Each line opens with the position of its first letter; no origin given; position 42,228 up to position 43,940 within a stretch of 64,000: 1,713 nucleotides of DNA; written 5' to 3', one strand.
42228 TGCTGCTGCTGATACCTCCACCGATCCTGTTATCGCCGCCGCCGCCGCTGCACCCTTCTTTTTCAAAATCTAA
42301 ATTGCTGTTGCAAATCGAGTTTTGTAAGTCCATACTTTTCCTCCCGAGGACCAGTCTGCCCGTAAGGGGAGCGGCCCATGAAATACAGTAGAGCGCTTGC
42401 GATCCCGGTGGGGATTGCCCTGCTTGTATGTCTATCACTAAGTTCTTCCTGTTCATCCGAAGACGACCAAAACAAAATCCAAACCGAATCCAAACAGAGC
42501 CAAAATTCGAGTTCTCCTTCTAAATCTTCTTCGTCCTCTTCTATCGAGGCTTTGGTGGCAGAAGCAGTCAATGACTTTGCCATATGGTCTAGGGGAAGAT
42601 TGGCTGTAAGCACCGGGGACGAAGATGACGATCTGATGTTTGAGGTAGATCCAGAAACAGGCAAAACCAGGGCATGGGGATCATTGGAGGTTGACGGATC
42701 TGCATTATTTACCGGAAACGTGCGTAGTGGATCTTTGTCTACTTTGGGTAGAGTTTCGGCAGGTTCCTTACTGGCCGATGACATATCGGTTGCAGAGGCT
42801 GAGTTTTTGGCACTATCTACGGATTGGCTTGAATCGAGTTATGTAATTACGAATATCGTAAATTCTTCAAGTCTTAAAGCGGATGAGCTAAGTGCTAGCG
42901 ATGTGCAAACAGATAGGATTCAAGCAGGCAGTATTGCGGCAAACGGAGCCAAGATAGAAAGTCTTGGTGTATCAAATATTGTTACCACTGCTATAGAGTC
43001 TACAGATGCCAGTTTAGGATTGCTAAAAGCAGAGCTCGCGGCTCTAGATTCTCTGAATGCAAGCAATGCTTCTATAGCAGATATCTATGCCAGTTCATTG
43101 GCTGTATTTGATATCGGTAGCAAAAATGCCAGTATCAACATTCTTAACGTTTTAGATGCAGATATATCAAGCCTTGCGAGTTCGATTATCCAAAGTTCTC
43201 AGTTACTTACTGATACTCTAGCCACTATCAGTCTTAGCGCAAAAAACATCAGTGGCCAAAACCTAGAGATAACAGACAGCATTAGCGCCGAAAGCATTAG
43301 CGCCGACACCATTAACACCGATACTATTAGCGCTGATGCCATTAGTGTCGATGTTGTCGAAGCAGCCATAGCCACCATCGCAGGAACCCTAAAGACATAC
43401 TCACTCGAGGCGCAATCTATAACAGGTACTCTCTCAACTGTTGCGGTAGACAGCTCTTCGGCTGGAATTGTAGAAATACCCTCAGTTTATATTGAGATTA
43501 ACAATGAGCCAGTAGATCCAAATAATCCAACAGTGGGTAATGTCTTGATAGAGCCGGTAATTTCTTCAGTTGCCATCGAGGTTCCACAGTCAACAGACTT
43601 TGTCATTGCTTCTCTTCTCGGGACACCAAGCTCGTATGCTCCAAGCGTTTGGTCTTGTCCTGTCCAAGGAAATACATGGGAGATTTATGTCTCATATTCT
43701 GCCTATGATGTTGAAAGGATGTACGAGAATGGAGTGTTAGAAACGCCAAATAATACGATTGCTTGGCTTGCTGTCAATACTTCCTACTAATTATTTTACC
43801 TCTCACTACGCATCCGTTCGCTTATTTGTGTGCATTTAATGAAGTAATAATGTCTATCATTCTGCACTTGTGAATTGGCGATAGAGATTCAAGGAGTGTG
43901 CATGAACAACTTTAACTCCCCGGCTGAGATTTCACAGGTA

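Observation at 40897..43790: Divergent pair: PASTA-less Ser/Thr kinase and a Ser-rich secreted protein built of short degenerate repeats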

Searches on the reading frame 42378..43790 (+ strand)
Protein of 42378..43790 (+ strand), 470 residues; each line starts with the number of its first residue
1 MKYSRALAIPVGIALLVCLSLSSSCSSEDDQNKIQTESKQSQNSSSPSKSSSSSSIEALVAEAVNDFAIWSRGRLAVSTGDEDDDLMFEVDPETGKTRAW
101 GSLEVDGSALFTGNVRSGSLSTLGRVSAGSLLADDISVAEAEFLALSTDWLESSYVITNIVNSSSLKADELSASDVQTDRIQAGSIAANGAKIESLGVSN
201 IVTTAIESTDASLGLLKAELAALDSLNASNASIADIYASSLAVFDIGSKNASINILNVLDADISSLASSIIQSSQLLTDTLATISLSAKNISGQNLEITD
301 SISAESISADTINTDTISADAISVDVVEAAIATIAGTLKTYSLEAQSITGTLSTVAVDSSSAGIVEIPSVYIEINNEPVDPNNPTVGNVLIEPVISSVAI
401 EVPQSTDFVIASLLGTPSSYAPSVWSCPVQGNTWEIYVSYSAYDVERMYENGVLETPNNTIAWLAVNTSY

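Call 3: search_protein_families(library=pfam, proteins=[window:42378-43790:+], max_evalue=0.1)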
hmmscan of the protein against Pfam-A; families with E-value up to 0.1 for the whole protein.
window:42378-43790:+ (470 aa): 0 families

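Call 4: search_protein_families(library=ncbifam, proteins=[window:42378-43790:+], max_evalue=0.1)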
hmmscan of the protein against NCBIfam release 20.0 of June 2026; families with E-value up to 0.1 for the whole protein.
window:42378-43790:+ (470 aa): 0 families

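Call 6: find_homologous_proteins(query=window:42378-43787:+, max_evalue=0.001)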
Query window:42378-43787:+ (470 aa): 3 proteins with E <= 0.001 among 8000 candidates.
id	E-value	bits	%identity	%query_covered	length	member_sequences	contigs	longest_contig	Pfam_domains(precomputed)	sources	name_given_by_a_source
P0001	2.3e-278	941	100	100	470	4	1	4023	-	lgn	-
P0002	4.3e-45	173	34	99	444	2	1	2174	-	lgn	-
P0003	6.1e-19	87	27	96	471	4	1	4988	-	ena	-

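Call 7: search_solved_structures(query=window:42378-43787:+, max_evalue=1)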
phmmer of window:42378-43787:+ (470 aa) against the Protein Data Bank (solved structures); distinct sequences matched with E-value up to 1: 1.
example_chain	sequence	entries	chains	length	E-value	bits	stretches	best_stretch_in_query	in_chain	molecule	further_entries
2ava_A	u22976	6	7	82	0.4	12.9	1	131-182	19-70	Acyl carrier protein I, chloroplast | Acyl Carrier Protein | ACYL CARRIER PROTEIN 1, CHLOROPLASTIC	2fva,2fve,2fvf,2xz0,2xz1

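Call 8: find_encoding_contigs(protein=P0002, flank=10000)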
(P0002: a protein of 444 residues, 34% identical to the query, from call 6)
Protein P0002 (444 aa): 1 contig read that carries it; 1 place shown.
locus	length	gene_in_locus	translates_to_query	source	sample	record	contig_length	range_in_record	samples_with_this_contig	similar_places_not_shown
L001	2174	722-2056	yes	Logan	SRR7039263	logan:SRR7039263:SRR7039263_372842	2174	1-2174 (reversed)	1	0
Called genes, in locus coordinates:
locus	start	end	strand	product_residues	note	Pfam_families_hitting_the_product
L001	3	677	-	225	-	?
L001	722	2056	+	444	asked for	-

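Call 9: find_encoding_contigs(protein=P0003, flank=10000)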
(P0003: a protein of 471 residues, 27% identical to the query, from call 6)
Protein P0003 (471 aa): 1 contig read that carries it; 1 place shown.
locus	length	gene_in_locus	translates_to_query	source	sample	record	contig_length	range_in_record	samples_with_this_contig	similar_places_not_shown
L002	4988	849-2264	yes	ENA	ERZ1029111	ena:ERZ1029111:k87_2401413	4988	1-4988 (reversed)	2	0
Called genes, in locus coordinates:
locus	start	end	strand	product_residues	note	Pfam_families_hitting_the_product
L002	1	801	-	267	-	?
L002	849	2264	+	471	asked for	-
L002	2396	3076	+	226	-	PF00149:Metallophos (weak), PF12850:Metallophos_2 (weak)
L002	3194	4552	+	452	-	PF05697:Trigger_N (weak), PF05698:Trigger_C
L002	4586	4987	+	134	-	?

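Call 10: find_encoding_contigs(protein=P0001, flank=10000)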
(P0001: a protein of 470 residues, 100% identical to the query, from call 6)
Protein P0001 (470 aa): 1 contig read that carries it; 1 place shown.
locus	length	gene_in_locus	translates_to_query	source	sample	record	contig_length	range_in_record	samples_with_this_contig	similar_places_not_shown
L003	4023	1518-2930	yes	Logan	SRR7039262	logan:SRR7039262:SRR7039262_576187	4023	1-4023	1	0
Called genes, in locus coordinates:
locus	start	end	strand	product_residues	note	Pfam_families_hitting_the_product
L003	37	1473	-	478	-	PF00069:Pkinase, PF07714:PK_Tyr_Ser-Thr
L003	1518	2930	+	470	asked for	-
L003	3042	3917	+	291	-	PF01226:Form_Nir_trans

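Call 18: find_related_loci(query=A1, collection=genome_contigs, flank=10000)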
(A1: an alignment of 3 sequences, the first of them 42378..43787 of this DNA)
Query A1 (470 aa) in genome_contigs; peptide patterns used: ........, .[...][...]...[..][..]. (x = any residue, [..] = any of these).
222 stretches matched a pattern; 1 encode a relative of the query (tblastn E <= 1e-3); 1 distinct loci.
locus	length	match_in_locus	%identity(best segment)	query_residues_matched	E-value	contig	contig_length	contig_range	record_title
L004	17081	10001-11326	34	1-467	1e-58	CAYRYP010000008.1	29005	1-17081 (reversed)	MAG TPA_asm: uncultured Coriobacteriaceae bacterium isolate SRP141132_co3_341 genome assembly, contig: NODE_1077_length_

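Call 25: search_protein_representatives(alignment_id=A1)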
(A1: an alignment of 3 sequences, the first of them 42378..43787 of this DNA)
Query: 3 sequences, 446 profile positions. Proteins with E-value up to 0.001 (for the whole library): 946; up to 1e-10: 140; up to 1e-30: 14. The best 150 are listed.
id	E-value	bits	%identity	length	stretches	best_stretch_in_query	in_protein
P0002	4.2e-213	724.8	-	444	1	1-446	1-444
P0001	6.1e-186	635.3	-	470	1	1-446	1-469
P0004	9.9e-108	377.5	-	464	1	1-445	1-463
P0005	5.7e-63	230.0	-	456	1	6-445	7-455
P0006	3.7e-62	227.3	-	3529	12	117-336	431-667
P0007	1.5e-52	195.7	-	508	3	49-260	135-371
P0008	1.9e-51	192.0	-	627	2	53-300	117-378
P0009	5.0e-47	177.4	-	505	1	8-444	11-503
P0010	1.1e-43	166.4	-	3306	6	122-396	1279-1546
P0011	7.2e-43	163.7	-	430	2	10-280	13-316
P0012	8.6e-41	156.9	-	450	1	1-444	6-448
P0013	1.1e-39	153.3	-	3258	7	164-336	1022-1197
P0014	1.2e-35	139.9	-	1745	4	117-272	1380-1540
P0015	4.6e-32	128.1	-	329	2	181-443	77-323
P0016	3.8e-30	121.8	-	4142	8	125-335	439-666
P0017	1.5e-29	119.9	-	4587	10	127-300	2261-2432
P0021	1.4e-26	110.0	-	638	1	63-421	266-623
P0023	8.9e-25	104.1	-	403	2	7-257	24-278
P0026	2.2e-21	92.9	-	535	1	67-353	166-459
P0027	4.4e-21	91.9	-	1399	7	142-310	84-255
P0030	3.5e-20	88.9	-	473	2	63-298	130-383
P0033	3.4e-18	82.4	-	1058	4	121-336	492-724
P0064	1.6e-14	70.3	-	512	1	29-445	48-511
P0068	4.1e-14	68.9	-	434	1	31-316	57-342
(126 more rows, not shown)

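Call 28: search_protein_families(library=pfam, proteins=[P0006, P0014, P0027, P0033, P0021], max_evalue=0.01)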
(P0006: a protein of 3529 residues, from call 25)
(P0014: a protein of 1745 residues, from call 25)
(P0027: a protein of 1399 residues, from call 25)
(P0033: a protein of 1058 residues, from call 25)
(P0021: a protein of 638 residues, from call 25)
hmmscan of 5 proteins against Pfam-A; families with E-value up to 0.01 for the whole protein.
P0006 (3529 aa): 2 families
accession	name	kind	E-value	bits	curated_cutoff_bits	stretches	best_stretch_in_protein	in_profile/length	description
PF22633.2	F5_F8_type_C_2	-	7.2e-07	30.2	27.8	1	2711-2766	20-76/91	NedA-like, galactose-binding domain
PF00754.31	F5_F8_type_C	-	1.7e-05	25.4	28.2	1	2711-2765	35-90/127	F5/8 type C domain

P0014 (1745 aa): 6 families
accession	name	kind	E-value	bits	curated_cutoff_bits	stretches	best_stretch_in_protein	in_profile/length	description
PF22314.2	NPC1_MLD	-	1.3e-81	273.9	27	1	408-629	1-216/216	NPC1, middle luminal domain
PF16414.11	NPC1_N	-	1e-65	222.3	27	1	33-294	2-244/244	Niemann-Pick C1 N terminus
PF12349.14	Sterol-sensing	-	7.6e-51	172.4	22.3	1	672-823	2-152/153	Sterol-sensing domain of SREBP cleavage-activation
PF02460.24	Patched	-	4.4e-28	98.4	23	1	651-805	3-155/156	Patched SSD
PF01469.24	Pentapeptide_2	-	5.4e-09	36.2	26.4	0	1368-1403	4-39/40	Pentapeptide repeats (8 copies)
PF03176.21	MMPL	-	6.7e-05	22.4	20.5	1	683-810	174-305/333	MMPL family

P0027 (1399 aa): 2 families
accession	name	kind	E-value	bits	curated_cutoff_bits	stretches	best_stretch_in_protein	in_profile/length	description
PF20812.2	PM2_P3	-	6.4e-07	29.8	27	0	491-514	16-39/61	Bacteriophage PM2, Viral membrane protein P3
PF25296.1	Decapeptide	-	0.00011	22.4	45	0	105-152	17-64/74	Decapeptide repeat region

P0033 (1058 aa): 3 families
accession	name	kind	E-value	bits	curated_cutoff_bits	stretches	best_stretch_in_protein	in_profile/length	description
PF07902.16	Gp58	-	1.1e-05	24.5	34.5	1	873-924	390-443/594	gp58-like protein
PF16461.11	Phage_TTP_12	-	0.0014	19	26.1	0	837-942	27-132/135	Lambda phage tail tube protein, TTP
PF25296.1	Decapeptide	-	0.0053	17.1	45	0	810-879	4-73/74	Decapeptide repeat region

P0021 (638 aa): 0 families

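Call 29: predict_structure(alignment_id=A1)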
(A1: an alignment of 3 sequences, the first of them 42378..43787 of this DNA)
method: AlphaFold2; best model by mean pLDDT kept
length: 470 residues; sequences in the alignment: 3
mean_pLDDT: 47.6   pTM: 0.32
mean pLDDT of the five models: 47.6, 45.6, 45.0, 42.2, 36.4
residues with pLDDT >= 90: 0; 70-90: 61; 50-70: 144; < 50: 265
segments of 3 or more residues with pLDDT < 50: 1-86, 92-96, 145-160, 173-180, 189-201, 217-222, 237-243, 247-251, 253-359, 383-388
pLDDT, mean of each block of 10 residues (from residue 1): 25 21 26 30 27 27 30 36 47 50 60 61 62 65 44 31 56 44 50 42 53 49 53 52 47 44 40 30 36 38 34 38 32 32 29 36 72 63 50 75 63 58 76 81 79 79 61
secondary structure, 60 per line:
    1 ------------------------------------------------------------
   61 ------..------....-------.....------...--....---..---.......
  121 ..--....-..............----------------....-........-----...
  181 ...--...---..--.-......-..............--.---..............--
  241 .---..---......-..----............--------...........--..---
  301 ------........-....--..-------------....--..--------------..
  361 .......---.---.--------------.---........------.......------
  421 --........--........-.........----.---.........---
elements in order: E75-78 E86-90 E97-99 E102-105 E114-122 E125-128 E130-143 E160-163 E165-172 E178-183 E186-188 E198-203 E205-218 E225-238 E250-255 H263-274 E283-293 E307-314 E316-319 E337-340 E362-367 E394-401 E408-414 E423-430 E433-440 H442-450 E459-467

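Call 31: find_homologous_proteins(query=A2, max_evalue=0.00001)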
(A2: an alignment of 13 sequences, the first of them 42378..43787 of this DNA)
Query A2 (13 sequences) (470 aa, profile of the alignment): 7 proteins with E <= 0.00001 among 8000 candidates.
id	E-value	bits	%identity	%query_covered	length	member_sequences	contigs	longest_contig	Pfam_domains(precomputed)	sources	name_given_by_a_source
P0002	2.4e-132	460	34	99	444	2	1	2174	-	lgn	-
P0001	6.3e-124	432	100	100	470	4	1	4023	-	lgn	-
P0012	8.2e-120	419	25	99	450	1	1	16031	-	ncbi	-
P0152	1.6e-19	88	25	34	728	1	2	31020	-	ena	-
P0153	3.0e-9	54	23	36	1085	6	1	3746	PF00041.28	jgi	jgi:hypothetical protein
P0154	3.4e-9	54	24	19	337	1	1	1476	PF13884.12,PF07902.17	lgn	-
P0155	1.4e-7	49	26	28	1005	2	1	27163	PF13884.12,PF00041.28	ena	-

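Call 32: find_encoding_contigs(protein=P0012, flank=10000)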
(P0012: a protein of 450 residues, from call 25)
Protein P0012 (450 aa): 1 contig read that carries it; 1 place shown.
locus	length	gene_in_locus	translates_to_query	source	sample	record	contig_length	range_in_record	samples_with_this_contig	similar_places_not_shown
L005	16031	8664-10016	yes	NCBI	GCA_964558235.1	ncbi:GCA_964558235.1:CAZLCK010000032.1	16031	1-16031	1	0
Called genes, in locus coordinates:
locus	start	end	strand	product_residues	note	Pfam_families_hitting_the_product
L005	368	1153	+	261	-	PF00702:Hydrolase (weak), PF12710:HAD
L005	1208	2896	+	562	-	-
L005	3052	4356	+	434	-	PF01058:Oxidored_q6, PF14720:NiFe_hyd_SSU_C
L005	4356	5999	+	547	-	PF00374:NiFeSe_Hases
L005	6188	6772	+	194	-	PF01292:Ni_hydr_CYTB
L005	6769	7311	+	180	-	PF01750:HycI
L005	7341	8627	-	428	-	PF00069:Pkinase, PF07714:PK_Tyr_Ser-Thr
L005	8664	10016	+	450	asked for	-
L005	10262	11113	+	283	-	PF01226:Form_Nir_trans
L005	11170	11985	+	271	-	PF01656:CbiA, PF10609:ParA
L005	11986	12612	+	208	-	PF03358:FMN_red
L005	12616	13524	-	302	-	PF02535:Zip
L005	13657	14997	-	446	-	PF05697:Trigger_N, PF05698:Trigger_C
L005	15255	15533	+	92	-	PF11950:DUF3467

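Call 33: find_encoding_contigs(protein=P0152, flank=8000)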
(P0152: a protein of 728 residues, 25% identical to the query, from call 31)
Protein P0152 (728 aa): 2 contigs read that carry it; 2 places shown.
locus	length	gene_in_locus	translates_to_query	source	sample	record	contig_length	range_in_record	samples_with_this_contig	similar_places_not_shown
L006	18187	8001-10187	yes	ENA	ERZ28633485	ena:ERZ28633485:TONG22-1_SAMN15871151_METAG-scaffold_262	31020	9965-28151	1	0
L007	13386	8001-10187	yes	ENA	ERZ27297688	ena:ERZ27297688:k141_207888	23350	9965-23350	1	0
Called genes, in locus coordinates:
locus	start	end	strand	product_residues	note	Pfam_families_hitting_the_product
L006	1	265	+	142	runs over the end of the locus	-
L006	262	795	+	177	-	-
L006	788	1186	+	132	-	-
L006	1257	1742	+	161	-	-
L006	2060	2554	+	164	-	-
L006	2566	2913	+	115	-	-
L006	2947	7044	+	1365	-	-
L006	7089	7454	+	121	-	PF13240:Zn_Ribbon_1, PF13248:Zn_ribbon_3 (weak)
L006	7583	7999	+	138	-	PF20458:DUF6711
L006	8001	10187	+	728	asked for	-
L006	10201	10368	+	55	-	-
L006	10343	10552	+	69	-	-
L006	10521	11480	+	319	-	-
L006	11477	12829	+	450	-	-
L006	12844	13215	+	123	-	-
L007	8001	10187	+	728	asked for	-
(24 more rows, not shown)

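Call 36: find_related_loci(query=A3, collection=metagenome_contigs, flank=6000)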
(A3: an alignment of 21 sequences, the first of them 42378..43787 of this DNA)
Query A3 (470 aa) in metagenome_contigs; peptide patterns used: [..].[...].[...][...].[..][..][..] (x = any residue, [..] = any of these).
61 stretches matched a pattern, but none encodes a relative of the query by tblastn (E <= 1e-3).

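Call 43: find_related_loci(query=A5, collection=metagenome_contigs, flank=6000)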
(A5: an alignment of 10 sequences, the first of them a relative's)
Query A5 (473 aa) in metagenome_contigs; peptide patterns used: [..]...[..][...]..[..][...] (x = any residue, [..] = any of these).
121 stretches matched a pattern, but none encodes a relative of the query by tblastn (E <= 1e-3).

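Call 44: find_encoding_contigs(protein=P0005, flank=6000, max_places=2)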
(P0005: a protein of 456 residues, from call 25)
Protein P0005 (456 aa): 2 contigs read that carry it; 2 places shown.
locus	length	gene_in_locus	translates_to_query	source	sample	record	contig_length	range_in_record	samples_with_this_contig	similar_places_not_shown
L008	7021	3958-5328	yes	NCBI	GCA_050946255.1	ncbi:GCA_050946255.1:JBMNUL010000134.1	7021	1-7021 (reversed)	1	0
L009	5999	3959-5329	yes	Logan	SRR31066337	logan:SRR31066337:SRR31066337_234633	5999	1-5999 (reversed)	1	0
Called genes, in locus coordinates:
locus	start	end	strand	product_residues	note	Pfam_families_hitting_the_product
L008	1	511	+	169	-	PF01292:Ni_hydr_CYTB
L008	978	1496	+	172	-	PF01750:HycI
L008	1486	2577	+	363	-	PF04055:Radical_SAM (weak)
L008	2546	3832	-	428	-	PF00069:Pkinase, PF07714:PK_Tyr_Ser-Thr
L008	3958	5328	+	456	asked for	-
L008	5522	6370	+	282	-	PF10609:ParA, PF01656:CbiA (weak)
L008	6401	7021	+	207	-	PF02525:Flavodoxin_2, PF03358:FMN_red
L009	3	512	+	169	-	PF01292:Ni_hydr_CYTB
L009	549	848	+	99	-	-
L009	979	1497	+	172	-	PF01750:HycI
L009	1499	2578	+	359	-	PF04055:Radical_SAM (weak)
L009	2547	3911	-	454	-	PF00069:Pkinase, PF07714:PK_Tyr_Ser-Thr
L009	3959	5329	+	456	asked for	-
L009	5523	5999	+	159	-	?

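Call 45: find_encoding_contigs(protein=P0030, flank=6000, max_places=2)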
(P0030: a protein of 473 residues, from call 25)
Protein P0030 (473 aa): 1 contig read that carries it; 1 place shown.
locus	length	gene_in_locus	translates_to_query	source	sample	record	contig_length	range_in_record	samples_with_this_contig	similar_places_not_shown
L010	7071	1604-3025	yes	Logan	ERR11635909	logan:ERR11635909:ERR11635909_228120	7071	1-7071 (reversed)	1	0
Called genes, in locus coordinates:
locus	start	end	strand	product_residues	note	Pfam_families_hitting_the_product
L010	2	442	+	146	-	?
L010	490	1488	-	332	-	PF00069:Pkinase, PF07714:PK_Tyr_Ser-Thr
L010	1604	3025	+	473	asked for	-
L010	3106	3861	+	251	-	PF04474:DUF554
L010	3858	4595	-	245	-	PF00730:HhH-GPD, PF00633:HHH (weak), PF10576:EndIII_4Fe-2S (weak)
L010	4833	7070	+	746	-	?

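Call 46: find_encoding_contigs(protein=P0023, flank=6000, max_places=2)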
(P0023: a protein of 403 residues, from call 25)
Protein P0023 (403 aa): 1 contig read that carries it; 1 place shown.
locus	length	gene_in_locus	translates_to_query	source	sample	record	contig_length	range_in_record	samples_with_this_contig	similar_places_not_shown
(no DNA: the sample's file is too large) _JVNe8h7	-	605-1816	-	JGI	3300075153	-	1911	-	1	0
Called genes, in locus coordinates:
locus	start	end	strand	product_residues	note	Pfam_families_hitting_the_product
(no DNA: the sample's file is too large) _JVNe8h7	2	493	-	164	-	?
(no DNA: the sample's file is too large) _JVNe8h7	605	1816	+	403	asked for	-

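Call 47: find_encoding_contigs(protein=P0064, flank=6000, max_places=2)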
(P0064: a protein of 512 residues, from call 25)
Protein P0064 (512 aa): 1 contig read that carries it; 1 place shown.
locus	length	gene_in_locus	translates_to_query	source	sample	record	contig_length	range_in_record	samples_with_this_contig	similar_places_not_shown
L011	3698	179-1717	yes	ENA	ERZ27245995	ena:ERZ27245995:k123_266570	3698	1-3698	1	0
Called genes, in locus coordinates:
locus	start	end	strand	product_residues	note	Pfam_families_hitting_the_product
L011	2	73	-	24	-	?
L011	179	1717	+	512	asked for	-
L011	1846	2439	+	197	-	PF01863:YgjP-like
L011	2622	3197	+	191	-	PF19789:DUF6273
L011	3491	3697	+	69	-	?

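Call 48: find_encoding_contigs(protein=P0068, flank=6000, max_places=2)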
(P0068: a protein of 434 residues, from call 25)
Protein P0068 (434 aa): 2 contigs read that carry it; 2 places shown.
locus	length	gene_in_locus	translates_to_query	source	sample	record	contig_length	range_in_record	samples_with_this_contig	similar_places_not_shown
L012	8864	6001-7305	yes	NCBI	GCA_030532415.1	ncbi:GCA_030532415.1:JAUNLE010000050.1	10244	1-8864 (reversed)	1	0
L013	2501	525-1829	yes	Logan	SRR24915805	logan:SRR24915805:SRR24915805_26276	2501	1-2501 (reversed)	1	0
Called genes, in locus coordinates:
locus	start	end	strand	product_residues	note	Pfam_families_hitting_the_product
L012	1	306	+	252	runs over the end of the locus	-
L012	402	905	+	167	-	PF02082:Rrf2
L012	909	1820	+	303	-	PF00730:HhH-GPD, PF00633:HHH (weak)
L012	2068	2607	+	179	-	PF02915:Rubrerythrin, PF21349:RUBY_RBDX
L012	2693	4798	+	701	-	PF04932:Wzy_C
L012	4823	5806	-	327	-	PF05698:Trigger_C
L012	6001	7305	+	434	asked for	-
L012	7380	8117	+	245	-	PF04474:DUF554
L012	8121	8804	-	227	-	PF00730:HhH-GPD, PF00633:HHH, PF10576:EndIII_4Fe-2S (faint)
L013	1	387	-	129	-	?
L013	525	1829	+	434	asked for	-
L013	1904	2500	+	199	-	?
